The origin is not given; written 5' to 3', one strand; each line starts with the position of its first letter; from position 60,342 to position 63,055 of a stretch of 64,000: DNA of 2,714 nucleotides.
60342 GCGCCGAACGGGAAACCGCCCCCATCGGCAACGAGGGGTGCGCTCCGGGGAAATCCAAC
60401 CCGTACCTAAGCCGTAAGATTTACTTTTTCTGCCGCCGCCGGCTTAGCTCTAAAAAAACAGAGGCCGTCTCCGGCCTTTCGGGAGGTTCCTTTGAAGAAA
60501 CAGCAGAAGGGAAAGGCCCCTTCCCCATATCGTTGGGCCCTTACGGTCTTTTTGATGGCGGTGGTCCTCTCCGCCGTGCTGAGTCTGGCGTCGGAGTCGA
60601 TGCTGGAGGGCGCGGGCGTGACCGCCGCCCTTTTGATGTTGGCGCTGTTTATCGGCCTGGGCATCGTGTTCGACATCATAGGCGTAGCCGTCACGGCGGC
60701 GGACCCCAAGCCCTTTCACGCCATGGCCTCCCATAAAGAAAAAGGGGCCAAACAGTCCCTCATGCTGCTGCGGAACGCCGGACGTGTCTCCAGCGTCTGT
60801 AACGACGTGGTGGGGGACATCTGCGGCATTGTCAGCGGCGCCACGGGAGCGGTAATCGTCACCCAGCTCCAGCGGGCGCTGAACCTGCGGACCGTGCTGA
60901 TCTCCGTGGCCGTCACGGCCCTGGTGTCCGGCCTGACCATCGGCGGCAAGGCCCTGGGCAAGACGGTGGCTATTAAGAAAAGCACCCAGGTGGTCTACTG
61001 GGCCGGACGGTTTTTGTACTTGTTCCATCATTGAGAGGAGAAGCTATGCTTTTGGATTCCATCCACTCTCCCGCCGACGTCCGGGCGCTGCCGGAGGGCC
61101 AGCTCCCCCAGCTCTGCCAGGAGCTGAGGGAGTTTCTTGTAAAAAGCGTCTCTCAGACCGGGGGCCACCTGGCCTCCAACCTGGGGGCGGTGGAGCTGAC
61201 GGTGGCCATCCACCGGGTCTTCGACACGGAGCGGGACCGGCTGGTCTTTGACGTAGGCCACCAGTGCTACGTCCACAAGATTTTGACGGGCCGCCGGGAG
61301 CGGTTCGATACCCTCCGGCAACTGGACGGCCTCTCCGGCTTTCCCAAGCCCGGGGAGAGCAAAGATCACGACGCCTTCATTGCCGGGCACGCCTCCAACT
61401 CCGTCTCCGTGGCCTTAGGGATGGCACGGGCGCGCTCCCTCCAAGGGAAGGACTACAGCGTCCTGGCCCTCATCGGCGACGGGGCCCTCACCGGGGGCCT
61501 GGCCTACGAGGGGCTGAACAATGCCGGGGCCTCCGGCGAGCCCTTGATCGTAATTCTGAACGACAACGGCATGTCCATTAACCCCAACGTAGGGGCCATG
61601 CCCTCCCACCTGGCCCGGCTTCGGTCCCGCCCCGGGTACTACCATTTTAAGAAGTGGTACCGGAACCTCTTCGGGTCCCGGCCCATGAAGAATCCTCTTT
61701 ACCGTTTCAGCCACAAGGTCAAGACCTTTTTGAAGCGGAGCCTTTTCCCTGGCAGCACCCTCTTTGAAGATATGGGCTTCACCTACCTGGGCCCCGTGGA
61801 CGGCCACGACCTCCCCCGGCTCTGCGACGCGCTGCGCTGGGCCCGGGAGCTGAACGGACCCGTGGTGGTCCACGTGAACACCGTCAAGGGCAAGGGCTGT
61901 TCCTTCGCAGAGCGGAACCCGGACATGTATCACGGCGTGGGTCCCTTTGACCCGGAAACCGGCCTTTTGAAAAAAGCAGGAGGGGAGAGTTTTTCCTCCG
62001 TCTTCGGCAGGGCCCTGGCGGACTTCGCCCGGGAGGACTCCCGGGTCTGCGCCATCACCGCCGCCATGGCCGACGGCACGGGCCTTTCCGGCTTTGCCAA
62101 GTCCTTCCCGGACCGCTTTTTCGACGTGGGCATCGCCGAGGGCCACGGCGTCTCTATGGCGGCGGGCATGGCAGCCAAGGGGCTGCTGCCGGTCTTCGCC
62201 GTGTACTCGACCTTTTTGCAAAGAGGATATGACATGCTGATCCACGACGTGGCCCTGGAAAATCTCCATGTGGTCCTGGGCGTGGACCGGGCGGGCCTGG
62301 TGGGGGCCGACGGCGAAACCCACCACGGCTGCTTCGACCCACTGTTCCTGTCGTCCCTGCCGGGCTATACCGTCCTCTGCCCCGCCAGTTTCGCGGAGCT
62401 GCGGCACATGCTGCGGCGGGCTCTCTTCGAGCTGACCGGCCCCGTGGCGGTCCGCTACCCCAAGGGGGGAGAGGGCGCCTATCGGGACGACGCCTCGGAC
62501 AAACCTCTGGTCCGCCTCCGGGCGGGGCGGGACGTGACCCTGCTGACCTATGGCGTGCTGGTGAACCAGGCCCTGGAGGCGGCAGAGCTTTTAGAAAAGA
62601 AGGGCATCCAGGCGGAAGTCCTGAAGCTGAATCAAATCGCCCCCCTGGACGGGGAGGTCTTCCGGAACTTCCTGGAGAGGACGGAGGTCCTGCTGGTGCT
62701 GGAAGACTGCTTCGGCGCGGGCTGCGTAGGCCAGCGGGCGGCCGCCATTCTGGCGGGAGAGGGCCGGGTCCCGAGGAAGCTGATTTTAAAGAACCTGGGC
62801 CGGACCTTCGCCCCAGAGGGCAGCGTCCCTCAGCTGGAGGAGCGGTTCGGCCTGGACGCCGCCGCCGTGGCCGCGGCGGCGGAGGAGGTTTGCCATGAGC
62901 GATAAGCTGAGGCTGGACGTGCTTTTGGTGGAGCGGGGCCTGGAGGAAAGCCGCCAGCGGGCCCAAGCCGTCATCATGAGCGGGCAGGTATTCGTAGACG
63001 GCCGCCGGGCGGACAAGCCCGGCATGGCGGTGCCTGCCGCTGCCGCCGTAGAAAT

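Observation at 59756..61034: Unannotated OLE RNA with oapA in a high-GC, apparently gut-type clostridium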

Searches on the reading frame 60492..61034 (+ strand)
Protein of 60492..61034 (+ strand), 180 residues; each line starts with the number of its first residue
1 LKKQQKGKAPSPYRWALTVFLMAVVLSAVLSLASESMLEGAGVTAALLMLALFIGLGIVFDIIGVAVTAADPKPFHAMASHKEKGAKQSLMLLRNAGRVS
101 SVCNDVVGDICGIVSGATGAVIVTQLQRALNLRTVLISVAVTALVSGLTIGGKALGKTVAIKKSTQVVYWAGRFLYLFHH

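Call 4: search_protein_families(library=pfam, proteins=[window:60492-61034:+])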
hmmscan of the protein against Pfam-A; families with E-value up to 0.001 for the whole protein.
window:60492-61034:+ (180 aa): 1 family
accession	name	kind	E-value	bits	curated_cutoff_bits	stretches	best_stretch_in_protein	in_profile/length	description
PF01595.25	CNNM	-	7.9e-07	29.4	28.4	1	49-179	2-128/181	Cyclin M transmembrane N-terminal domain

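Call 7: find_encoding_contigs(protein=window:60492-61034:+, flank=3000, max_places=6)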
Protein window:60492-61034:+ (180 aa): no gene with exactly this product is on record in the collection.

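Call 14: find_related_loci(query=window:60492-61031:+, collection=genome_contigs, flank=4000)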
Query window:60492-61031:+ (180 aa) in genome_contigs; peptide patterns used: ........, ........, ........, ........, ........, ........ (x = any residue, [..] = any of these).
600 stretches matched a pattern (row limit reached: there are more); 562 encode a relative of the query (tblastn E <= 1e-3); the best 80 are kept; 80 distinct loci.
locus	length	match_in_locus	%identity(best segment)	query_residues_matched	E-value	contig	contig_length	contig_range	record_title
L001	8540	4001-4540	98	1-180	8e-116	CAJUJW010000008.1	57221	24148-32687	MAG TPA_asm: uncultured Oscillibacter sp. isolate MGBC143446 genome assembly, contig: MGBC143446.8, whole genome shotgun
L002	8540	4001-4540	96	1-180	9e-113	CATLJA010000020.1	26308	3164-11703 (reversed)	MAG TPA_asm: uncultured Oscillibacter sp. isolate MGG02999_1680015431 genome assembly, contig: ERR2136575_550, whole gen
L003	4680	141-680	94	1-180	4e-105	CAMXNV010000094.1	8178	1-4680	MAG TPA_asm: uncultured Oscillibacter sp. isolate SRR14920974_bin.35_metawrap_v1.3_MAG genome assembly, contig: NODE.368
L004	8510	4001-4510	95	11-180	3e-104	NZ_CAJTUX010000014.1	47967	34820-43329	MAG: uncultured Oscillibacter sp. isolate MGBC114583, whole genome shotgun sequence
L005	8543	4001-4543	92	1-180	3e-100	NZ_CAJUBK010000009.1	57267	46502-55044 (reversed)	MAG: uncultured Oscillibacter sp. isolate MGBC125253, whole genome shotgun sequence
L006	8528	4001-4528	91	5-180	2e-98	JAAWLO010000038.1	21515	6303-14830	MAG: Oscillibacter sp. isolate ABMPRH_166_2 SL341411_scaffold_6131, whole genome shotgun sequence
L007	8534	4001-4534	85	2-179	1e-92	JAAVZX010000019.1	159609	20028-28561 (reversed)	MAG: Oscillibacter sp. isolate ABMPRH_166_1 k141_438619, whole genome shotgun sequence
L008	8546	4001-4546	80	1-178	2e-92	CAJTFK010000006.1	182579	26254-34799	Oscillospiraceae bacterium isolate C15_39_OV_BP genome assembly, contig: MGBC000151.6, whole genome shotgun sequence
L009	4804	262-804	86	1-180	5e-91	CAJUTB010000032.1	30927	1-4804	MAG TPA_asm: uncultured Oscillibacter sp. isolate MGBC164430 genome assembly, contig: MGBC164430.32, whole genome shotgu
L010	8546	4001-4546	79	1-180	1e-90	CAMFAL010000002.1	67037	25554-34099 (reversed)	MAG: uncultured Clostridia bacterium isolate SRR15057926_bin.5_metaWRAP_v1.3_MAG genome assembly, contig: ERZ10407479.12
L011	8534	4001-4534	76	2-179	2e-88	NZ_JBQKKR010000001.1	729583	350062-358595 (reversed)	Dysosmobacter sp. Sow4_B12 contig00001, whole genome shotgun sequence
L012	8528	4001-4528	80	4-179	5e-88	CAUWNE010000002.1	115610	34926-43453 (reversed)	MAG: uncultured Dysosmobacter sp. isolate SRS10476986__bin22 genome assembly, contig: SRS10476986_NODE_74_length_115610_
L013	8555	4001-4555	79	1-180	3e-87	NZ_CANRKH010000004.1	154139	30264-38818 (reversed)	MAG: uncultured Dysosmobacter sp. isolate Lapin-021__bin87 Lapin-021__NODE_94_length_154139_cov_5.133686, whole genome s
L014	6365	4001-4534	79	2-179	6e-87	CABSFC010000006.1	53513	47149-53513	MAG TPA_asm: uncultured Oscillibacter sp. isolate MGYG-HGUT-02229 genome assembly, contig: GUT_GENOME139388_6, whole gen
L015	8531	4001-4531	75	3-180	4e-86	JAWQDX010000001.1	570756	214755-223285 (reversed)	Oscillospiraceae bacterium CM18GR_63 LM_D1-8-GR-6-3_NODE_1, whole genome shotgun sequence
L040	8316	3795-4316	75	7-180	2e-72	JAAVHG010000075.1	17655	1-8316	MAG: Oscillibacter sp. isolate Mgla_MAG_39-bin_1 c_000000020624, whole genome shotgun sequence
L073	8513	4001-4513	62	10-180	6e-65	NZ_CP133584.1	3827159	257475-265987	Bengtsoniella intestinalis strain BP47G chromosome, complete genome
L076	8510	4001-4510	64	11-180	1e-64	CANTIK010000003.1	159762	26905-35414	MAG TPA_asm: uncultured Clostridia bacterium isolate SRR17794293_bin.18_metawrap_v1.3_MAG genome assembly, contig: NODE.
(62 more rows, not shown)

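Call 35: search_protein_families(library=pfam, proteins=[L001:1362-2483:+, L001:2488-3201:+, L001:899-1300:+, L011:825-2063:+, L011:2278-3144:+, L011:2002-3231:-, L073:731-2101:+, L073:2288-3205:+, L073:212-718:+])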
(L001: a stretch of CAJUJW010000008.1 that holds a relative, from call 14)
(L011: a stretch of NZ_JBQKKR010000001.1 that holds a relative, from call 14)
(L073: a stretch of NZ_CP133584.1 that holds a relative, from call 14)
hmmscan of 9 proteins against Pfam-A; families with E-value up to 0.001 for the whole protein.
L001:1362-2483:+ (373 aa): 5 families
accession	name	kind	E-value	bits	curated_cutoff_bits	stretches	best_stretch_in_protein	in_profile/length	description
PF00768.25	Peptidase_S11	-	2.2e-63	214.4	27.6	1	25-243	6-237/239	D-alanyl-D-alanine carboxypeptidase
PF13354.11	Beta-lactamase2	-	5.4e-11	42.7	22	1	36-206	4-176/214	Beta-lactamase enzyme family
PF07943.18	PBP5_C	-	6.6e-06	26.6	21.2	1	276-340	23-89/91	Penicillin-binding protein 5, C-terminal domain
PF02113.21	Peptidase_S13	-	4.4e-05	22.8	22.8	1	29-70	16-57/444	D-Ala-D-Ala carboxypeptidase 3 (S13) family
PF00144.29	Beta-lactamase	-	0.00015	21.5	27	0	34-70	17-66/329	Beta-lactamase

L001:2488-3201:+ (237 aa): 2 families
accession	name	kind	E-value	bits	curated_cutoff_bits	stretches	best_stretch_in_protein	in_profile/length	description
PF00849.27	PseudoU_synth_2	-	1e-23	84.7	26.8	1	65-195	3-152/152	RNA pseudouridylate synthase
PF01479.30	S4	-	1.7e-10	40.9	22.8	1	3-38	1-38/48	S4 domain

L001:899-1300:+ (133 aa): 1 family
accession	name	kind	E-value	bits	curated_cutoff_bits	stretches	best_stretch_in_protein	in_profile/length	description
PF09579.15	Spore_YtfJ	-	1e-29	103.1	25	1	34-115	1-81/81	Sporulation protein YtfJ (Spore_YtfJ)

L011:825-2063:+ (412 aa): 3 families
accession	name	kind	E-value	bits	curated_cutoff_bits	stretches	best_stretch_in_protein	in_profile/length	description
PF02601.20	Exonuc_VII_L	-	5e-88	296.1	35.9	2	124-336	1-211/315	Exonuclease VII, large subunit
PF13742.12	tRNA_anti_2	-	5.2e-31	107.2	27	1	6-100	1-94/95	OB-fold nucleic acid binding domain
PF01336.31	tRNA_anti-codon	-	7.5e-13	48.7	27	1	28-101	1-73/75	OB-fold nucleic acid binding domain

L011:2278-3144:+ (288 aa): 1 family
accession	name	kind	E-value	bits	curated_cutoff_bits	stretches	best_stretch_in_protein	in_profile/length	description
PF00348.22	polyprenyl_synt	-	7.6e-55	186.3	27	1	32-253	4-223/251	Polyprenyl synthetase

L011:2002-3231:- (409 aa): 0 families

L073:731-2101:+ (456 aa): 3 families
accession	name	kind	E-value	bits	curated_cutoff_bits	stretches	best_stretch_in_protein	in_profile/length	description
PF02601.20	Exonuc_VII_L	-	5.5e-88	295.9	35.9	2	178-380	1-201/315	Exonuclease VII, large subunit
PF13742.12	tRNA_anti_2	-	4.2e-27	94.6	27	1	61-154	2-94/95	OB-fold nucleic acid binding domain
PF01336.31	tRNA_anti-codon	-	5.3e-09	36.3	27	1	84-155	3-73/75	OB-fold nucleic acid binding domain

L073:2288-3205:+ (305 aa): 1 family
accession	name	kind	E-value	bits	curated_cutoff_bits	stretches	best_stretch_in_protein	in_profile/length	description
PF00348.22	polyprenyl_synt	-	1.8e-55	188.3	27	1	48-269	5-222/251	Polyprenyl synthetase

L073:212-718:+ (168 aa): 1 family
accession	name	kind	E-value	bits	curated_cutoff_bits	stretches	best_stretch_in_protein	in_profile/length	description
PF01029.23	NusB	-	1e-30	107.3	23.1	1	21-160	2-133/133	NusB family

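Call 51: find_homologous_proteins(query=window:60492-61031:+, max_evalue=0.00001)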
Query window:60492-61031:+ (180 aa): 5430 proteins with E <= 0.00001 among 7333 candidates; the best 120 are listed.
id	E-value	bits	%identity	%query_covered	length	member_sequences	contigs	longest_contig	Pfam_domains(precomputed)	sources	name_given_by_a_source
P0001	6.7e-101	353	96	98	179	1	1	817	PF01595.26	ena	-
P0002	2.7e-99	348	92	100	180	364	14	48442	PF01595.26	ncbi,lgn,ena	-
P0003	2.2e-98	345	93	99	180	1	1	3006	PF01595.26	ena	-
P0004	3.2e-98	344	91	100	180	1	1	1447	PF01595.26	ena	-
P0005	9.2e-98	343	93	100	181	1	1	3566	PF01595.26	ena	-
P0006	1.9e-97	342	91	100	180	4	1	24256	PF01595.26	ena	-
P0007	2.2e-97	342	91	100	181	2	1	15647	PF01595.26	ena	-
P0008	2.6e-96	338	89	100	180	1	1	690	PF01595.26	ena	-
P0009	2.0e-95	335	89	100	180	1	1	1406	PF01595.26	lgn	-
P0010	2.2e-95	335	90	100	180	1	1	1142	PF01595.26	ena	-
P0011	2.8e-95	335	89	100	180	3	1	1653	PF01595.26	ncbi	-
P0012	2.6e-94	332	89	100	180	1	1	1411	PF01595.26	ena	-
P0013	6.8e-94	330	93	95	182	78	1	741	PF01595.26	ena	-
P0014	8.3e-94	330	89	100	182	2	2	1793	PF01595.26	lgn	-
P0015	1.1e-93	329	86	100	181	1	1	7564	PF01595.26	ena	-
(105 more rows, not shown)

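Call 52: search_solved_structures(query=window:60492-61031:+, max_evalue=1, show_alignments=3)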
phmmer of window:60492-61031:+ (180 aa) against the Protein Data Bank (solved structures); distinct sequences matched with E-value up to 1: 2.
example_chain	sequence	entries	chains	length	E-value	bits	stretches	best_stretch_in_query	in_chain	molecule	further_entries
1zva_A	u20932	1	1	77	0.36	14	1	92-126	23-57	E2 glycoprotein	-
6dj6_A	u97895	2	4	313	0.7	13.1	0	21-126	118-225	Fatty Acid Kinase (Fak) B2 protein (SPR1019)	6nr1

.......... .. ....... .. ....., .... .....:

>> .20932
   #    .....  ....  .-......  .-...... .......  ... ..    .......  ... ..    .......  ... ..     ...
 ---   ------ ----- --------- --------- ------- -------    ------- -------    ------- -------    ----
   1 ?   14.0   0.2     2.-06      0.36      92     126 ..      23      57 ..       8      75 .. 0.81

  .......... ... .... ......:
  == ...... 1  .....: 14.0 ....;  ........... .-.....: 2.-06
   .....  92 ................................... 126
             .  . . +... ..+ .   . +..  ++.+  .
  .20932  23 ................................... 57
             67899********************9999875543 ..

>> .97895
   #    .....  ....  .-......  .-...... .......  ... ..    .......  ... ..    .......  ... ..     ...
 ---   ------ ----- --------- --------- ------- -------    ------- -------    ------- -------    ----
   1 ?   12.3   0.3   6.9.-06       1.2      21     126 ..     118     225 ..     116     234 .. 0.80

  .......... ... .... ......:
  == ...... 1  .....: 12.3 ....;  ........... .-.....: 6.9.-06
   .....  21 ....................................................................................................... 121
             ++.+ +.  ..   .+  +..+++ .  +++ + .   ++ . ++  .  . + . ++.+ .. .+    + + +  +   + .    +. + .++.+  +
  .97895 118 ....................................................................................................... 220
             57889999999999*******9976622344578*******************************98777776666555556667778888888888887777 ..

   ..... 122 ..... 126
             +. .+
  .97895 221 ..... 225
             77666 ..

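Call 55: search_solved_structures(query=A2, max_evalue=1, show_alignments=2)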
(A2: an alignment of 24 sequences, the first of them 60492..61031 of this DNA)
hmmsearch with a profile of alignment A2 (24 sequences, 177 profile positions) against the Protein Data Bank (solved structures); distinct sequences matched with E-value up to 1: 0.

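Call 56: search_protein_families(library=ncbifam, max_evalue=0.01, proteins=[window:60492-61031:+])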
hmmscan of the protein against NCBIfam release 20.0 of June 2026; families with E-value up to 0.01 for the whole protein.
window:60492-61031:+ (180 aa): 0 families

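Call 64: predict_structure(alignment_id=A3)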
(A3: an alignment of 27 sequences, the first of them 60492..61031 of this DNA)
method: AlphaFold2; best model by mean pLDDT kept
length: 180 residues; sequences in the alignment: 27
mean_pLDDT: 48.0   pTM: 0.28
mean pLDDT of the five models: 48.0, 46.3, 43.4, 42.7, 41.3
residues with pLDDT >= 90: 0; 70-90: 0; 50-70: 81; < 50: 99
segments of 3 or more residues with pLDDT < 50: 1-17, 62-104, 150-176, 178-180
pLDDT, mean of each block of 10 residues (from residue 1): 38 48 55 54 58 57 45 44 46 40 47 52 53 54 50 40 40 43
secondary structure, 60 per line:
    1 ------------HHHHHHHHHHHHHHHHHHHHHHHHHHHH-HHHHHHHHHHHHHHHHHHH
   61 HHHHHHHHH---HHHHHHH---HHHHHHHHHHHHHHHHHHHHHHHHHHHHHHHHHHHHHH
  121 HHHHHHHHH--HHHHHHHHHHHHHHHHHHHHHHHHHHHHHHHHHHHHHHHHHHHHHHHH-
elements in order: H13-40 H42-69 H73-79 H83-129 H132-179

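Call 71: search_protein_families(library=pfam, proteins=[L076:1607-3916:+, L040:3191-3514:-], max_evalue=0.001)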
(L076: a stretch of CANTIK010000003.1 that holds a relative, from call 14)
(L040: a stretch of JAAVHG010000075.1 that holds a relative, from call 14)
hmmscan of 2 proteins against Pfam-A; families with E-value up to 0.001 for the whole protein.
L076:1607-3916:+ (769 aa): 1 family
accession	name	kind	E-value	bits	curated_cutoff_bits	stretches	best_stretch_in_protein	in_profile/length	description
PF13416.11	SBP_bac_8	-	1.1e-05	25.8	27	1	410-686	22-277/279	Bacterial extracellular solute-binding protein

L040:3191-3514:- (107 aa): 0 families

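Call 75: search_protein_representatives(protein=window:60492-61031:+)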
Query: 180 residues. Proteins with E-value up to 0.001 (for the whole library): 1155; up to 1e-10: 870; up to 1e-30: 212. The best 150 are listed.
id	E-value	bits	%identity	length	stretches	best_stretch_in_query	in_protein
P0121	6.2e-65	234.4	66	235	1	4-179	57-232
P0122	6.2e-63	227.8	66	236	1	2-171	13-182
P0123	1.3e-59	217.0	61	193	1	3-178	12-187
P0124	2.2e-56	206.6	86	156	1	41-159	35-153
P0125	1.1e-53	197.8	62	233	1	2-159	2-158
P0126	7.4e-52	191.8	70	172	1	18-164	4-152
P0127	3.1e-50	186.5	54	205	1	11-179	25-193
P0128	7.2e-49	182.1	73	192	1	3-117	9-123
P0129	2.1e-47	177.3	56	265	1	14-178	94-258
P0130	7.1e-47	175.6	68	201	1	2-128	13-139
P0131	8.5e-47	175.4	66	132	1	50-179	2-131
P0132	2.1e-46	174.1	51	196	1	12-178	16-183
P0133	1.8e-45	171.0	58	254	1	30-179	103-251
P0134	3.2e-44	167.0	79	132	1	77-179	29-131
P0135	6.4e-44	166.0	51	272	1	5-177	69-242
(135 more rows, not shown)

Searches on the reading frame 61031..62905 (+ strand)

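Call 4: search_protein_families(library=pfam, proteins=[window:61031-62905:+])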
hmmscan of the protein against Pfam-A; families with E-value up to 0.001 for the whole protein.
window:61031-62905:+ (624 aa): 6 families
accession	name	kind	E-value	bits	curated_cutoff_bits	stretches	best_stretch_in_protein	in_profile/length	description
PF13292.11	DXP_synthase_N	-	2.4e-114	381.7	21.2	1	8-284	1-274/274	1-deoxy-D-xylulose-5-phosphate synthase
PF02779.29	Transket_pyr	-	3.5e-39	134.7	27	1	322-479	6-170/174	Transketolase, pyrimidine binding domain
PF02780.25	Transketolase_C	-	9e-21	74.5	25.9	1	495-613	5-124/124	Transketolase, C-terminal domain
PF00456.26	Transketolase_N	-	5.9e-07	29.2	22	1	44-188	22-192/334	Transketolase, thiamine diphosphate binding domain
PF00676.26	E1_dh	-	5.4e-06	26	22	1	124-183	106-165/300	Dehydrogenase E1 component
PF02775.26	TPP_enzyme_C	-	0.00017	21.9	21.9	0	117-181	26-84/151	Thiamine pyrophosphate enzyme, C-terminal TPP binding domain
